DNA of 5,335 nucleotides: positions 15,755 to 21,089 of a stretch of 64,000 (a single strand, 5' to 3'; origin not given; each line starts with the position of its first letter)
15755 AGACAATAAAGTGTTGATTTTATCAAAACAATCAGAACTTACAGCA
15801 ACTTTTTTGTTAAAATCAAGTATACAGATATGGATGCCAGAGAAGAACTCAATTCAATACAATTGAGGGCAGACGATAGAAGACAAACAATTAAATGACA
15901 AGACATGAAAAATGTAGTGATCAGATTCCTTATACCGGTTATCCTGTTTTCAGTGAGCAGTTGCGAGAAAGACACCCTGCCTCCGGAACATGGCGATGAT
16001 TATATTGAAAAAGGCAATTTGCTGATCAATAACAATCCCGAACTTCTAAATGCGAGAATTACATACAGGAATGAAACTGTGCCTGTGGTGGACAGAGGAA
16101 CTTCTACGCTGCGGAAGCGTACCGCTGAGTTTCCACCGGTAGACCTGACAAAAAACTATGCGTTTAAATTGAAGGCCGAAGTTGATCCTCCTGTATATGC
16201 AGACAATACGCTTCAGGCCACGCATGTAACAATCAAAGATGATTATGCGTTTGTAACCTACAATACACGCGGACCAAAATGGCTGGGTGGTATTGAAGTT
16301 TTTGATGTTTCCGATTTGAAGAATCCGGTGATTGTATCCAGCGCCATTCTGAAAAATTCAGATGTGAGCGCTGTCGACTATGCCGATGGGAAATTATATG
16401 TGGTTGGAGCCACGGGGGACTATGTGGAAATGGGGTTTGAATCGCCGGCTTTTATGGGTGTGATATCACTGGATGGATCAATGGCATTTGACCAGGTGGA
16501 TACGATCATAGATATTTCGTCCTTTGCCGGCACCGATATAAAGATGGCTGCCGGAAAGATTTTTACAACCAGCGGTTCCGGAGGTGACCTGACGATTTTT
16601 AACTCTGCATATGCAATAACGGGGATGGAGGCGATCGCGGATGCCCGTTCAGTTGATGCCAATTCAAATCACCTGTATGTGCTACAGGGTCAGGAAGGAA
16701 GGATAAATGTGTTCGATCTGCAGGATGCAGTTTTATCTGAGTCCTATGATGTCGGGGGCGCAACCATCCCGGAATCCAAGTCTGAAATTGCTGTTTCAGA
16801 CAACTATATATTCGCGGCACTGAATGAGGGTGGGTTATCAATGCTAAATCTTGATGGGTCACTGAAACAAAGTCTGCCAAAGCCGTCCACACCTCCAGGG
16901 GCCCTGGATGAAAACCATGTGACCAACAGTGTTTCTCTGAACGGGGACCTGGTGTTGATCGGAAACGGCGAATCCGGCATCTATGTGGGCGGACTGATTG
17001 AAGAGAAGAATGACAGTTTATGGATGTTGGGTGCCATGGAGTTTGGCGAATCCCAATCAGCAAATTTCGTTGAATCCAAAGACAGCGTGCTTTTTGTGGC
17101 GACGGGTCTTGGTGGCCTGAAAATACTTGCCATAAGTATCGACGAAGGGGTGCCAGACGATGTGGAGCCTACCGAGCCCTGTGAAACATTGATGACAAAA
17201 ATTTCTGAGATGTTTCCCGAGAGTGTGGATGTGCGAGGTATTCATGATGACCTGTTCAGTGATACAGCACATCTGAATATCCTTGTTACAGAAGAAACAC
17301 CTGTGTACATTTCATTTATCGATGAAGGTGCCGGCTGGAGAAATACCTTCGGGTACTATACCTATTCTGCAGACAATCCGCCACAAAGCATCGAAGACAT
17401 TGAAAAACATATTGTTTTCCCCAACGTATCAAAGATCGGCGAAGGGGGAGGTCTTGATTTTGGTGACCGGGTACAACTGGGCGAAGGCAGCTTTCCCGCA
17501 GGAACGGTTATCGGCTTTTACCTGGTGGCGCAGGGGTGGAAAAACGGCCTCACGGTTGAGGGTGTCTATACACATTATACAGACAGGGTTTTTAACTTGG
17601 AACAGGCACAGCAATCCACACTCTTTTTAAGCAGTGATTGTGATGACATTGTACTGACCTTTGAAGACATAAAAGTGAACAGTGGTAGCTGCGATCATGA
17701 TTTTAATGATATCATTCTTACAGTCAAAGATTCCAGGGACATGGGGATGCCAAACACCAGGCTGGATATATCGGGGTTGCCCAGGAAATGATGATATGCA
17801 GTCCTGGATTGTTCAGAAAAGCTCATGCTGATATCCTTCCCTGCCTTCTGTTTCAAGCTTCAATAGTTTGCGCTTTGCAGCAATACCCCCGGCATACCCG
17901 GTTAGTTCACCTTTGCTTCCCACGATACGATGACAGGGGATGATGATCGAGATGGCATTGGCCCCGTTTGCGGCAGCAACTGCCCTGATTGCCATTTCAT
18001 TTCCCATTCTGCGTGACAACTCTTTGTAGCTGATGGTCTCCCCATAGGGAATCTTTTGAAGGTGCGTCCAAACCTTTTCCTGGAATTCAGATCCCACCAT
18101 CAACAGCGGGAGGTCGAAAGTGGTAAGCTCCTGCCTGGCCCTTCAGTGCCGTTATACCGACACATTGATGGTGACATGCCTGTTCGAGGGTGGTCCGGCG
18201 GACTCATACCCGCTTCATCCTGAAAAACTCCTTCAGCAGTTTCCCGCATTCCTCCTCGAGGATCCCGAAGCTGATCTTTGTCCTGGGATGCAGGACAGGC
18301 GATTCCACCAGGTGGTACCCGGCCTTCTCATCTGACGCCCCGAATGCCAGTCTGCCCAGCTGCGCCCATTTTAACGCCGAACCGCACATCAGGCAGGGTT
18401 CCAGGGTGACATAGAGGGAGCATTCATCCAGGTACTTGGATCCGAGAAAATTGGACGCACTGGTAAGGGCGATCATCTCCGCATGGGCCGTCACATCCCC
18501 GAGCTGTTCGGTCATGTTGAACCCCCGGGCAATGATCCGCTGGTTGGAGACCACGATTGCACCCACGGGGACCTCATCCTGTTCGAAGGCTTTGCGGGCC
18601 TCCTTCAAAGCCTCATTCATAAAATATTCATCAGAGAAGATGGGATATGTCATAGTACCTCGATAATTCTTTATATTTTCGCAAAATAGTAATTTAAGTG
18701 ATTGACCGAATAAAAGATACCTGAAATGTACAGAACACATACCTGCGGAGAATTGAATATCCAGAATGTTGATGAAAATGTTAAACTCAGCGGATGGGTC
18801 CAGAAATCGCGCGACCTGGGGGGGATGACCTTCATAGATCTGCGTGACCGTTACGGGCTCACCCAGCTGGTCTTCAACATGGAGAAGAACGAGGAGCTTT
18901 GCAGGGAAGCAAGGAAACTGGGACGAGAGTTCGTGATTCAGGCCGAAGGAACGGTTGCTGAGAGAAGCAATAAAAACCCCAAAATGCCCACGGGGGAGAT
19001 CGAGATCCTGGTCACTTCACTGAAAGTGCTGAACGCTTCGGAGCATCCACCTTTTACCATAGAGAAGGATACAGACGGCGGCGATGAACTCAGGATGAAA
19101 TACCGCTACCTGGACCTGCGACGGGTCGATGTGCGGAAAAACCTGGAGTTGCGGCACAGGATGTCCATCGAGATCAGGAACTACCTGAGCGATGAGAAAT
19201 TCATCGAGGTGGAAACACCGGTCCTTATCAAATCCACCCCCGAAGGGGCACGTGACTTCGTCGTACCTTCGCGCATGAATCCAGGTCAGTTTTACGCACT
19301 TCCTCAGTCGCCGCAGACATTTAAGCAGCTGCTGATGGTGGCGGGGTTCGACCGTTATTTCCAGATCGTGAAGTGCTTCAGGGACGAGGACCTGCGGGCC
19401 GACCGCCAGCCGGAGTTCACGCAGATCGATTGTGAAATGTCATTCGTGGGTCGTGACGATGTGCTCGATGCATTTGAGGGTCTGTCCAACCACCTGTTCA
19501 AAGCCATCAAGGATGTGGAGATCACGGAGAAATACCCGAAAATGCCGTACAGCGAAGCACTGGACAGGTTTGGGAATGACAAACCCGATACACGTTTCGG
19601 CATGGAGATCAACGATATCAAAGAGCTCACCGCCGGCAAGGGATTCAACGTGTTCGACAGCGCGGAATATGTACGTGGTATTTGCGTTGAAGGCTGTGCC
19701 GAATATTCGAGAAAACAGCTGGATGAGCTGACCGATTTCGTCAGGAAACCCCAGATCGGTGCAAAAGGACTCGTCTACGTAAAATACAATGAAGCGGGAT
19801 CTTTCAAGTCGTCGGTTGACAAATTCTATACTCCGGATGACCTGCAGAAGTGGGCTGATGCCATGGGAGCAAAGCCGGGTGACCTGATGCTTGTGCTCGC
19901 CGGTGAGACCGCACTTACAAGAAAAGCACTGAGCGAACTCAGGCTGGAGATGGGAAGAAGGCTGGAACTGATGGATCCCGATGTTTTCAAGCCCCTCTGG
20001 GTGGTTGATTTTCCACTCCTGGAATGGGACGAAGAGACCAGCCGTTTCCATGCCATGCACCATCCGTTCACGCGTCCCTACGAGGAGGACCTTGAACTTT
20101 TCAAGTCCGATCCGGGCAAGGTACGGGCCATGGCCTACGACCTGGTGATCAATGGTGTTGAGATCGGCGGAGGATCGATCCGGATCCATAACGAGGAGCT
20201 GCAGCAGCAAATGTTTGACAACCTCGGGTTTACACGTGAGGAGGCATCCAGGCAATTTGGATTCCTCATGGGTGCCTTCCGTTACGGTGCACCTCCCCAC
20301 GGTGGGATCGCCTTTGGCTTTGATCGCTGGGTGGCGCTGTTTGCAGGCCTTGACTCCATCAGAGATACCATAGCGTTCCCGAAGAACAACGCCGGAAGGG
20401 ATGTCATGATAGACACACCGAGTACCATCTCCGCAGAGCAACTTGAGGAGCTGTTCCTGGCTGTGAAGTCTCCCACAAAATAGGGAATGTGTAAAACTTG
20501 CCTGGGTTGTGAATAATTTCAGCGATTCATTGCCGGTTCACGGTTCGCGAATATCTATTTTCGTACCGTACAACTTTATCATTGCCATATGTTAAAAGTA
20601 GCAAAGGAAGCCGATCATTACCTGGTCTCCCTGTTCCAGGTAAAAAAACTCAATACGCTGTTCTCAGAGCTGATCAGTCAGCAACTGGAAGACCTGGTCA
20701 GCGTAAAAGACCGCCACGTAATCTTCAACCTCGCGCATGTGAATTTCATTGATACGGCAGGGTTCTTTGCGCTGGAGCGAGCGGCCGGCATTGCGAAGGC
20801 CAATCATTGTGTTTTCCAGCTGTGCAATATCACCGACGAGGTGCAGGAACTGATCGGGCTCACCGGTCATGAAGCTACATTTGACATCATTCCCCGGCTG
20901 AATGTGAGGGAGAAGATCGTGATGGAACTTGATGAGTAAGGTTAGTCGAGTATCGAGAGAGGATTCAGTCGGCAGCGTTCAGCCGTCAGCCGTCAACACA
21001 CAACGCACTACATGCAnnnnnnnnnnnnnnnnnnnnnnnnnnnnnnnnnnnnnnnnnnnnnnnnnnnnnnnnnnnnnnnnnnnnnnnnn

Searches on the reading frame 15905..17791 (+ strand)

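Call 43: search_protein_families(library=pfam, proteins=[window:15905-17791:+], max_evalue=0.00001)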
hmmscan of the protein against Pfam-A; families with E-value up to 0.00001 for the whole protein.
window:15905-17791:+ (628 aa): 1 family
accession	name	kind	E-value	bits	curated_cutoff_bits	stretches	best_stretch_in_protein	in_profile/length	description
PF13448.11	DUF4114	-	5.5e-11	43.7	27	1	530-608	1-83/85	Domain of unknown function (DUF4114)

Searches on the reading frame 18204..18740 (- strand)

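Call 43: search_protein_families(library=pfam, proteins=[window:18204-18740:-], max_evalue=0.00001)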
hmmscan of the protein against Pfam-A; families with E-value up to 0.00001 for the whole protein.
window:18204-18740:- (178 aa): 2 families
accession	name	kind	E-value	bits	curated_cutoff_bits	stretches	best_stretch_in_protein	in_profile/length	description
PF14437.12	MafB19-deam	-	9e-32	110.4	27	1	36-177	2-142/142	MafB19-like deaminase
PF00383.29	dCMP_cyt_deam_1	-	1.3e-27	96.1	25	1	37-134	4-101/102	Cytidine and deoxycytidylate deaminase zinc-binding region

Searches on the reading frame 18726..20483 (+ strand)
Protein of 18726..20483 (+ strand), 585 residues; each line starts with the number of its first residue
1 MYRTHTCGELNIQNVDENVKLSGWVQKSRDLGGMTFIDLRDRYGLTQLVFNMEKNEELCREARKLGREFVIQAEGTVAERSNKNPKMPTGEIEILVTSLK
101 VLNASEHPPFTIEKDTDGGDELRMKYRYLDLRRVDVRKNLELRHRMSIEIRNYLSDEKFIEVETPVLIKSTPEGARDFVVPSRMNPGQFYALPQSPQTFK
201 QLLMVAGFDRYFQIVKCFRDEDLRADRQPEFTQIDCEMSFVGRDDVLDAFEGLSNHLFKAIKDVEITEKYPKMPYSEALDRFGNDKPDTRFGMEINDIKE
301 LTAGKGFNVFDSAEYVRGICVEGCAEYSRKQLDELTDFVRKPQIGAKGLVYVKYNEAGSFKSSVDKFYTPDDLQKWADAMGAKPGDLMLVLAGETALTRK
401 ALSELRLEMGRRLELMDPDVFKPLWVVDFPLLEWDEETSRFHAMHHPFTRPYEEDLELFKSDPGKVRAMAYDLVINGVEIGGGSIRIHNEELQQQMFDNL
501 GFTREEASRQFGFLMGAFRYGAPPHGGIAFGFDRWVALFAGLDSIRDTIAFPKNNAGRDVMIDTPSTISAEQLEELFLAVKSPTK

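Call 43: search_protein_families(library=pfam, proteins=[window:18726-20483:+], max_evalue=0.00001)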
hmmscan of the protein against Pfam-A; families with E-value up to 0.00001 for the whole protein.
window:18726-20483:+ (585 aa): 3 families
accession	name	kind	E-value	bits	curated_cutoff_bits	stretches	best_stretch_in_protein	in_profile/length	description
PF00152.25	tRNA-synt_2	-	3.1e-119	398.1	25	1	121-554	3-307/308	tRNA synthetases class II (D, K and N)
PF02938.19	GAD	-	3.1e-15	56.6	23.4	1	312-402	7-95/95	GAD domain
PF01336.31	tRNA_anti-codon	-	2.4e-14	53.5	27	1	19-102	1-75/75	OB-fold nucleic acid binding domain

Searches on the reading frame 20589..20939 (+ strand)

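Call 43: search_protein_families(library=pfam, proteins=[window:20589-20939:+], max_evalue=0.00001)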
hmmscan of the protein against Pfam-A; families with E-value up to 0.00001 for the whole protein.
window:20589-20939:+ (116 aa): 2 families
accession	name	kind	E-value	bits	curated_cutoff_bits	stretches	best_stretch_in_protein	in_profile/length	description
PF01740.26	STAS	-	3.3e-10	40.1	22.6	1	24-103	22-102/106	STAS domain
PF13466.11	STAS_2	-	1.5e-06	28.7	29.2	1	29-93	15-78/80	STAS domain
